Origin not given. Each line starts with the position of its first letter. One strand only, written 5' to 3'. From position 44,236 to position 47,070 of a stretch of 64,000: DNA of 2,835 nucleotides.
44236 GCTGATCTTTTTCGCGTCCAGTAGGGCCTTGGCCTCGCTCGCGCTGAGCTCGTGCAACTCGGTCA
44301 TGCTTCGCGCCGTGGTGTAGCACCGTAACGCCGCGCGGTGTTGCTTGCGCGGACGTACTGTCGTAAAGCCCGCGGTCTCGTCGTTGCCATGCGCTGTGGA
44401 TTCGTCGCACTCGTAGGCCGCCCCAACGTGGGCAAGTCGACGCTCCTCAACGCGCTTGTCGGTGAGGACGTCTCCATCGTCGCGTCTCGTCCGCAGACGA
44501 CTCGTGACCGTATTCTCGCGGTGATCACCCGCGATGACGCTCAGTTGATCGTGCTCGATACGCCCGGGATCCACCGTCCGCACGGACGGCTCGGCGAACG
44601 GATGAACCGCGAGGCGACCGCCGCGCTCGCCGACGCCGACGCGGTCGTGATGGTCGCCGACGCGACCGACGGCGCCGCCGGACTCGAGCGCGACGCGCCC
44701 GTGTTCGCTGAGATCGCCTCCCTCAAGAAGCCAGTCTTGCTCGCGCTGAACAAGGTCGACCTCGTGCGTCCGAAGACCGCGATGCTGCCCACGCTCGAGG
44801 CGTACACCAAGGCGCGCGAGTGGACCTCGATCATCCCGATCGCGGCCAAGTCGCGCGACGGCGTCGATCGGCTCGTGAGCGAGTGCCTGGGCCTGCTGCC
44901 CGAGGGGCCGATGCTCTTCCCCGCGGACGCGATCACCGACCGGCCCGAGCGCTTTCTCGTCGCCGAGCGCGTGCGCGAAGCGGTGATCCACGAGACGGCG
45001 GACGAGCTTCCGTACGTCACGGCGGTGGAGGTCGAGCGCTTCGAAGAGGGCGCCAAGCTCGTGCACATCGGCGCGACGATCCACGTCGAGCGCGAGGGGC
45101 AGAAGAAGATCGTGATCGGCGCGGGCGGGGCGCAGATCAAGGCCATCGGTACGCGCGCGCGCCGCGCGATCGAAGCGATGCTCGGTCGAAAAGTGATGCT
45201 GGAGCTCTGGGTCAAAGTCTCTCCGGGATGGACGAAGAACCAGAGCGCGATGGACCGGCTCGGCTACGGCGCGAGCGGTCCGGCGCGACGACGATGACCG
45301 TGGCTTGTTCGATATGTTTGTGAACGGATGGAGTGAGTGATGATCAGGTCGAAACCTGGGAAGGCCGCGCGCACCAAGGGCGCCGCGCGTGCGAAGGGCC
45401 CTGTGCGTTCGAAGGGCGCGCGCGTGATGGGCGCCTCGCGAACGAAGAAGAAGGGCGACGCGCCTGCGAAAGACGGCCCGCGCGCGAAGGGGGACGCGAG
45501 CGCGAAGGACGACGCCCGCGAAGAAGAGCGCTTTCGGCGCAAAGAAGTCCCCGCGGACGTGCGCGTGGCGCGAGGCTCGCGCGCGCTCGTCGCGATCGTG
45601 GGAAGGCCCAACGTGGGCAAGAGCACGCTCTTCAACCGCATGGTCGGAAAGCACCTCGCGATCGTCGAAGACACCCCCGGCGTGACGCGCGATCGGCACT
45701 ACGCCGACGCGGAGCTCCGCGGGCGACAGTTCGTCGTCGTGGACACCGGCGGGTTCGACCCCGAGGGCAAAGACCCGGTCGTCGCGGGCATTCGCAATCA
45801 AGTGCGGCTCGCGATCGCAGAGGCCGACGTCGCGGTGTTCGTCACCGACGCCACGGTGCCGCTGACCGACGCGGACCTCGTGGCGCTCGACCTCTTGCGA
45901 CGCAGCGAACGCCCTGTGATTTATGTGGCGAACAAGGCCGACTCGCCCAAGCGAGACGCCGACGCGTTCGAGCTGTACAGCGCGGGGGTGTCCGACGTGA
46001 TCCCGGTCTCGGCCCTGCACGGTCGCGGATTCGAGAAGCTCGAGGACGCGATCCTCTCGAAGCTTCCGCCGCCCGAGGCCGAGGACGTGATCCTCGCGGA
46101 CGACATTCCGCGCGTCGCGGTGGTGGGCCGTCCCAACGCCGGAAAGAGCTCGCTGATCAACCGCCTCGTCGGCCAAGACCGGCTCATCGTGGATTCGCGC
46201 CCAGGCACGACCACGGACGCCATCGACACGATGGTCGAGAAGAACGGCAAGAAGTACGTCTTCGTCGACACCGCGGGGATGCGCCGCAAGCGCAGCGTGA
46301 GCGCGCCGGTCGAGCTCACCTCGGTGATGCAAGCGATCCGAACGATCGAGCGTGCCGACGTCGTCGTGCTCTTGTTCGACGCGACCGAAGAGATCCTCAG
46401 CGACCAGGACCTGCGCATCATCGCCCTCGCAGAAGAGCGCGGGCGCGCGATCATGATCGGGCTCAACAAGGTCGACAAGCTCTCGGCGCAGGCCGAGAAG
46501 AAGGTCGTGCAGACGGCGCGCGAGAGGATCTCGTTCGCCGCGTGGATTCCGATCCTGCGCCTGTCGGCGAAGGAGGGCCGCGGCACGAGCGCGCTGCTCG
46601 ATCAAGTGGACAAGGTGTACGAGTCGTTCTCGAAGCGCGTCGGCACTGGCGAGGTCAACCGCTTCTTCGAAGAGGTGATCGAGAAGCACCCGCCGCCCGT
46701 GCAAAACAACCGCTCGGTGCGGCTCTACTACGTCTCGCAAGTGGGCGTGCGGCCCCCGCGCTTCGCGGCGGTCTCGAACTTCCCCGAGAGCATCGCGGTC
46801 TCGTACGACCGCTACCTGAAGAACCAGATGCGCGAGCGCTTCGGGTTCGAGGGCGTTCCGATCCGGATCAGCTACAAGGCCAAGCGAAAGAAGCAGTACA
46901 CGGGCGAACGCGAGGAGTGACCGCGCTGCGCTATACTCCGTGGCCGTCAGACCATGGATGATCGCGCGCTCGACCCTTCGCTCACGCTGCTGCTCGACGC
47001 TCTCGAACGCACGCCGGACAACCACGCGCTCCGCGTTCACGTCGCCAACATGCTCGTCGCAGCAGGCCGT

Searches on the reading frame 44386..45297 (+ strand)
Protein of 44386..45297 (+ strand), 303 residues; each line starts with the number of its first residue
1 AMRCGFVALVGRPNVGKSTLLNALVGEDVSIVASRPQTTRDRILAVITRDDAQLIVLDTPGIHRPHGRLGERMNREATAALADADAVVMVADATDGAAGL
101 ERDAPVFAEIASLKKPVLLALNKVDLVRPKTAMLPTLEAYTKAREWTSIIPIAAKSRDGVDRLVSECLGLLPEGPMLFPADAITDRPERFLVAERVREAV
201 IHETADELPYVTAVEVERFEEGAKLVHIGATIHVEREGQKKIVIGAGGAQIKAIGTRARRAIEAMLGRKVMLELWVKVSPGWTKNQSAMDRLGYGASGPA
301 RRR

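Call 7: search_protein_families(library=pfam, proteins=[window:44386-45297:+], max_evalue=0.01)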
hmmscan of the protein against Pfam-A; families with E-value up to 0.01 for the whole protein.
window:44386-45297:+ (303 aa): 11 families
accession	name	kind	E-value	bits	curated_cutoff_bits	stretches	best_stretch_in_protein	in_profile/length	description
PF01926.29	MMR_HSR1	-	4.9e-26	91.5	21.9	1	7-123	2-113/113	50S ribosome-binding GTPase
PF07650.23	KH_2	-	2.2e-18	66.3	22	1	207-282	1-77/78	KH domain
PF02421.24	FeoB_N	-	5.8e-18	65.3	27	1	7-165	3-154/156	Ferrous iron transport protein B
PF03193.22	RsgA_GTPase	-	6.3e-09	36.3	30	1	6-64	108-170/174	RsgA GTPase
PF00009.33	GTP_EFTU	-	1.1e-08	35.4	26.5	1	49-172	66-187/188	Elongation factor Tu GTP binding domain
PF00350.29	Dynamin_N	-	1.8e-08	35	27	1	7-40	1-34/168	Dynamin family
PF04548.22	AIG1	-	7e-05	22.7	27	1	8-93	4-93/212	AIG1 family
PF10662.15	PduV-EutP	-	0.00085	19.6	21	1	7-164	4-138/143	Ethanolamine utilisation - propanediol utilisation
PF02492.25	cobW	-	0.0038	17.3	20.7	0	45-141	76-169/180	CobW/HypB/UreG, nucleotide-binding domain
PF09439.16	SRPRB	-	0.0047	16.8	25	1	7-132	6-127/178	Signal recognition particle receptor beta subunit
PF00071.28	Ras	-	0.0061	16.6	21.6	0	7-166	2-155/162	Ras family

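Call 8: search_protein_families(library=ncbifam, proteins=[window:44386-45297:+], max_evalue=0.01)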
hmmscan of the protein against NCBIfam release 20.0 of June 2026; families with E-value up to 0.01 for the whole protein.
window:44386-45297:+ (303 aa): 32 families (the best 25 are shown)
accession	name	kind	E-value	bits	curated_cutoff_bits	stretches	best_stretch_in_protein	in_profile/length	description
NF000908.1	PRK00089.1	equivalog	2.8e-108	361.6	237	1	2-294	1-291/291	GTPase Era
TIGR00436.1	era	equivalog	2.2e-76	256.8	116.25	1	5-277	1-270/270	GTPase Era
TIGR03594.1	GTPase_EngA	equivalog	7.4e-34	117.5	306.7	1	7-173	3-162/432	ribosome biogenesis GTPase Der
TIGR00231.1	small_GTP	domain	7.8e-27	94.1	42.5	1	2-165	1-160/164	GTP-binding protein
NF002828.0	PRK03003.1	equivalog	2.4e-23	82.5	631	1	6-175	42-204/477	ribosome biogenesis GTPase Der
NF003661.0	PRK05291.1-3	equivalog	9.1e-22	78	380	1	4-166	215-365/448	tRNA uridine-5-carboxymethylaminomethyl(34) synthesis GTPase MnmE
TIGR00450.1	mnmE_trmE_thdF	equivalog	1.3e-21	77.3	252.6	1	7-164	212-360/446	tRNA uridine-5-carboxymethylaminomethyl(34) synthesis GTPase MnmE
TIGR03918.1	GTP_HydF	equivalog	4.8e-21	75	325.55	1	7-171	10-167/392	[FeFe] hydrogenase H-cluster maturation GTPase HydF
NF007071.0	PRK09518.1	equivalog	1.4e-19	70.1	953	1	5-126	272-391/706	bifunctional cytidylate kinase/GTPase Der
TIGR03596.1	GTPase_YlqF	equivalog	7.1e-16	58.4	208.2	2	8-63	122-174/276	ribosome biogenesis GTPase YlqF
TIGR00437.1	feoB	equivalog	1.9e-14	53.3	315.65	1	11-165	1-148/594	ferrous iron transport protein B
NF003255.0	PRK04213.1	equivalog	6.9e-12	45.1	164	2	7-61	12-61/204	GTP-binding protein EngB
NF008955.0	PRK12297.1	equivalog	1.6e-11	43.8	406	1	7-220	162-380/429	GTPase ObgE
TIGR03156.1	GTP_HflX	equivalog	4.2e-11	42.4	216.75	1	7-165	192-345/351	GTPase HflX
NF008956.1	PRK12299.1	equivalog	2.5e-10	39.8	300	1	7-169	161-323/327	GTPase ObgE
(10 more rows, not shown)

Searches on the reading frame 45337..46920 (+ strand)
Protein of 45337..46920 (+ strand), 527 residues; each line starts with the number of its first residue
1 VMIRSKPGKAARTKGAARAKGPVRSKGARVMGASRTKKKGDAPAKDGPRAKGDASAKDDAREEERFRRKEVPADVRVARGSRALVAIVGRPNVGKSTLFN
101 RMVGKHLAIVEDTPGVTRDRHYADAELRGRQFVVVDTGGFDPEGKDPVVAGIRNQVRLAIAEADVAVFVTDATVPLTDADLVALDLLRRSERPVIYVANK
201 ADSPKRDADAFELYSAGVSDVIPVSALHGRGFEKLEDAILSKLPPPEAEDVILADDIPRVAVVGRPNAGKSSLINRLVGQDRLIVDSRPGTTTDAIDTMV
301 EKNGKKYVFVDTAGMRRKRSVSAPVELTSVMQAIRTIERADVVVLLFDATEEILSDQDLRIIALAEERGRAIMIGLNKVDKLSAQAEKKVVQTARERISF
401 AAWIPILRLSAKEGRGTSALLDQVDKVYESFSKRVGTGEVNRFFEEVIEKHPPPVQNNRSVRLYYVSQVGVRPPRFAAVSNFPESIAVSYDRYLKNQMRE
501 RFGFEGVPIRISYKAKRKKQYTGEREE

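Call 7: search_protein_families(library=pfam, proteins=[window:45337-46920:+], max_evalue=0.01)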
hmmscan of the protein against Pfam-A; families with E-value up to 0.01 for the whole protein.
window:45337-46920:+ (527 aa): 22 families
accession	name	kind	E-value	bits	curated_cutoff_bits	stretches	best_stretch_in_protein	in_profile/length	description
PF01926.29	MMR_HSR1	-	7.1e-55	184.4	21.9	2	85-200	2-113/113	50S ribosome-binding GTPase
PF02421.24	FeoB_N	-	9.4e-29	100.4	27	2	259-423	2-155/156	Ferrous iron transport protein B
PF14714.11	KH_dom-like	-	1.5e-28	99.3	27.3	1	434-514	1-81/81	KH-domain-like of EngA bacterial GTPase enzymes, C-terminal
PF00009.33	GTP_EFTU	-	1.5e-21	77.3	26.5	2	257-428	3-186/188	Elongation factor Tu GTP binding domain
PF00350.29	Dynamin_N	-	1e-16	61.9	27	1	260-292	1-33/168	Dynamin family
PF03193.22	RsgA_GTPase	-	2.8e-13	50.5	30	1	339-430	22-110/174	RsgA GTPase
PF04548.22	AIG1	-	5.9e-10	39.3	27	2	86-188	4-108/212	AIG1 family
PF10662.15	PduV-EutP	-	3.9e-07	30.4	21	1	157-238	58-140/143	Ethanolamine utilisation - propanediol utilisation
PF08477.19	Roc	-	6.5e-07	30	27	0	259-322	1-73/119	Ras of Complex, Roc, domain of DAPkinase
PF03308.22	MeaB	-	3e-06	26.9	23.1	0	374-433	176-240/273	Methylmalonyl Co-A mutase-associated GTPase MeaB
PF00071.28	Ras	-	3.3e-05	24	21.6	0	260-352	2-84/162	Ras family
PF16897.10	MMR_HSR1_Xtn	-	6e-05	23.4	35.2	1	192-243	56-104/106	C-terminal region of MMR_HSR1 domain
PF00005.33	ABC_tran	-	0.00037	21.5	25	0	83-106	12-35/137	ABC transporter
PF00025.27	Arf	-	0.00037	20.5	22.3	0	259-424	16-170/174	ADP-ribosylation factor family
PF09439.16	SRPRB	-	0.00048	20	25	0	258-390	4-130/178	Signal recognition particle receptor beta subunit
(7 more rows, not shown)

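Call 8: search_protein_families(library=ncbifam, proteins=[window:45337-46920:+], max_evalue=0.01)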
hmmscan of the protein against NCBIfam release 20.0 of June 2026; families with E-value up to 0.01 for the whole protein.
window:45337-46920:+ (527 aa): 48 families (the best 25 are shown)
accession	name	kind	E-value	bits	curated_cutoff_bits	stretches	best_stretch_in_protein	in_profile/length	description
TIGR03594.1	GTPase_EngA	equivalog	2.6e-155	517.7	306.7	1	84-514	2-432/432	ribosome biogenesis GTPase Der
NF002828.0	PRK03003.1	equivalog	1.5e-129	432.7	631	1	62-520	20-473/477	ribosome biogenesis GTPase Der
NF007071.0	PRK09518.1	equivalog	3.8e-121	405.8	953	1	73-520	262-704/706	bifunctional cytidylate kinase/GTPase Der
NF000908.1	PRK00089.1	equivalog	9.6e-60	202.3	237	2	84-245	5-169/291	GTPase Era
NF003661.0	PRK05291.1-3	equivalog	4.3e-53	181.3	380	2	259-432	218-374/448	tRNA uridine-5-carboxymethylaminomethyl(34) synthesis GTPase MnmE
TIGR00231.1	small_GTP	domain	2.5e-49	167.2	42.5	2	258-423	4-161/164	GTP-binding protein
TIGR00450.1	mnmE_trmE_thdF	equivalog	3.2e-48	164.9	252.6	2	259-394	211-341/446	tRNA uridine-5-carboxymethylaminomethyl(34) synthesis GTPase MnmE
TIGR03918.1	GTP_HydF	equivalog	4e-48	164.2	325.55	2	78-255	3-179/392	[FeFe] hydrogenase H-cluster maturation GTPase HydF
TIGR00436.1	era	equivalog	4.3e-46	157.5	116.25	2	259-426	2-161/270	GTPase Era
TIGR03596.1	GTPase_YlqF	equivalog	9.1e-33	113.8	208.2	2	153-316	12-174/276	ribosome biogenesis GTPase YlqF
TIGR03598.1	GTPase_YsxC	equivalog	1.4e-32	112.8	124.45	2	252-424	13-185/186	ribosome biogenesis GTP-binding protein YihA/YsxC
TIGR00437.1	feoB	equivalog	2.2e-28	99.3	315.65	2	264-432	1-153/594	ferrous iron transport protein B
TIGR03156.1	GTP_HflX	equivalog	2.3e-26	92.6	216.75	2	80-242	187-350/351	GTPase HflX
NF003255.0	PRK04213.1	equivalog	4.6e-17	62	164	2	82-140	9-62/204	GTP-binding protein EngB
NF008955.0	PRK12297.1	equivalog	6.1e-17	61.6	406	2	259-436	161-336/429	GTPase ObgE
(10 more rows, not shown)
